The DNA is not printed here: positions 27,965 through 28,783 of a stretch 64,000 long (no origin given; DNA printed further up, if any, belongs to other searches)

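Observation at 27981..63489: A 35-kb, 26-gene single-strand glycan operon that encodes its own specialised NusG paralog as first gene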

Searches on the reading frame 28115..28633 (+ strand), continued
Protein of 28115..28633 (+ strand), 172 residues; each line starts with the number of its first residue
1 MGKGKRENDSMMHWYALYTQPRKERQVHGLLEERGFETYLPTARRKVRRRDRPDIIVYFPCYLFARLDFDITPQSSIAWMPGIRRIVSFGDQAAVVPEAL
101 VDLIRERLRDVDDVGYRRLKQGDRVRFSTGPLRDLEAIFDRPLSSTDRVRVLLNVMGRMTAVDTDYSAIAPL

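Call 78: fold_search(model_id=the predicted structure, library=pdb)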
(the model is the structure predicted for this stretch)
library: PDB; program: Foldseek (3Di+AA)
matches with E <= 10: 1267; with E <= 0.001: 53
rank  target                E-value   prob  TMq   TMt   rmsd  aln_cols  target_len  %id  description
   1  1m1g_A                7.8e-11  1.00  0.45  0.31  16.1       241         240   16  Crystal Structure of Aquifex aeolicus N-utilization substance G (NusG), Space Group P2(1) (released 2003-02-04)
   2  9a56_B                9.3e-11  1.00  0.45  0.41  12.2       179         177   17  Integrative model of RPOB-NUSG by crosslinking MS and deep learning (released 2024-09-18)
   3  1npp_B                2.8e-10  1.00  0.46  0.32  17.5       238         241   17  CRYSTAL STRUCTURE OF AQUIFEX AEOLICUS NUSG IN P2(1) (released 2003-03-11)
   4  1m1g_B                3.1e-10  1.00  0.44  0.31  17.5       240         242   17  Crystal Structure of Aquifex aeolicus N-utilization substance G (NusG), Space Group P2(1) (released 2003-02-04)
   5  8phk_P                4.2e-10  1.00  0.49  0.49  11.8       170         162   24  fully recruited RfaH bound to E. coli transcription complex paused at ops site (released 2024-04-24)
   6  1m1g_D                5.0e-10  1.00  0.45  0.32  17.9       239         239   17  Crystal Structure of Aquifex aeolicus N-utilization substance G (NusG), Space Group P2(1) (released 2003-02-04)
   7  1m1g_C                7.4e-10  1.00  0.45  0.31  15.4       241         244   17  Crystal Structure of Aquifex aeolicus N-utilization substance G (NusG), Space Group P2(1) (released 2003-02-04)
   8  6c6s_D                1.3e-09  1.00  0.46  0.46  11.6       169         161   24  CryoEM structure of E.coli RNA polymerase elongation complex bound with RfaH (released 2018-07-25)
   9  1npp_C                2.2e-09  1.00  0.48  0.33  16.1       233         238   17  CRYSTAL STRUCTURE OF AQUIFEX AEOLICUS NUSG IN P2(1) (released 2003-03-11)
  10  2lq8_MODEL_1_A        5.6e-09  1.00  0.43  0.40  16.2       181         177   20  Domain interaction in Thermotoga maritima NusG (released 2013-01-23)
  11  6x7f_AB               9.3e-09  1.00  0.47  0.43  13.7       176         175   22  Cryo-EM structure of an Escherichia coli coupled transcription-translation complex B2 (TTC-B2) containing an mRNA wit (released 2020-09-02)
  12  1npp_D                1.5e-08  1.00  0.46  0.32  10.6       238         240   16  CRYSTAL STRUCTURE OF AQUIFEX AEOLICUS NUSG IN P2(1) (released 2003-03-11)
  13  6gov_G                1.9e-08  1.00  0.48  0.45  14.0       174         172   23  Structure of THE RNA POLYMERASE LAMBDA-BASED ANTITERMINATION COMPLEX (released 2019-02-13)
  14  6ztj_CF               2.6e-08  1.00  0.46  0.47  12.4       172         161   20  E. coli 70S-RNAP expressome complex in NusG-coupled state (38 nt intervening mRNA) (released 2020-09-16)
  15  6x7k_AB               5.0e-08  1.00  0.44  0.44  11.4       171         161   20  Cryo-EM structure of an Escherichia coli coupled transcription-translation complex B3 (TTC-B3) containing an mRNA wit (released 2020-09-02)
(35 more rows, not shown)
